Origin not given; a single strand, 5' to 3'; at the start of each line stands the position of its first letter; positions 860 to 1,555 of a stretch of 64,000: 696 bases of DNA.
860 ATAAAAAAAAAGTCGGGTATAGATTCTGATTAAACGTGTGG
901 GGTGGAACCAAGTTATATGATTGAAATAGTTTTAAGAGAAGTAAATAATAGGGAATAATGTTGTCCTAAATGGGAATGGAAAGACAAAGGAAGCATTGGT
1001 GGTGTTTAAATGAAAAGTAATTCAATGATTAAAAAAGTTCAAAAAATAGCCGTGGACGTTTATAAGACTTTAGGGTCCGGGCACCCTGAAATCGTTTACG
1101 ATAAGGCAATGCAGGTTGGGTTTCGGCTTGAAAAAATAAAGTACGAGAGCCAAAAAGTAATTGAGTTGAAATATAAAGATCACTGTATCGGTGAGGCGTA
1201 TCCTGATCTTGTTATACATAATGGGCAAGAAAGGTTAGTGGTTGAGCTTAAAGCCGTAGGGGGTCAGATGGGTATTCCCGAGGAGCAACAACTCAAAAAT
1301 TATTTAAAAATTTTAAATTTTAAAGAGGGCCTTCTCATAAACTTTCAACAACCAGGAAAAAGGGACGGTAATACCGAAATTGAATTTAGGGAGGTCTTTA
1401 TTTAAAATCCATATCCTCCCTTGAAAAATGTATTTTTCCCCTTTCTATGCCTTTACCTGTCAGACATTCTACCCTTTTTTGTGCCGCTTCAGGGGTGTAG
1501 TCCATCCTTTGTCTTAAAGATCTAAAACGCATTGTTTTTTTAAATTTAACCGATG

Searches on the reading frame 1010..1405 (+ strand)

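Call 23: search_protein_families(library=pfam, proteins=[window:1010-1405:+], max_evalue=0.001)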
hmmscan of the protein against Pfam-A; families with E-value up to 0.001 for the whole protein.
window:1010-1405:+ (131 aa): 1 family
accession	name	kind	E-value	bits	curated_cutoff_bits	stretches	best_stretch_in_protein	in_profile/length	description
PF13366.12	PDDEXK_3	-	2.5e-27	96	22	1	6-114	3-108/117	PD-(D/E)XK nuclease superfamily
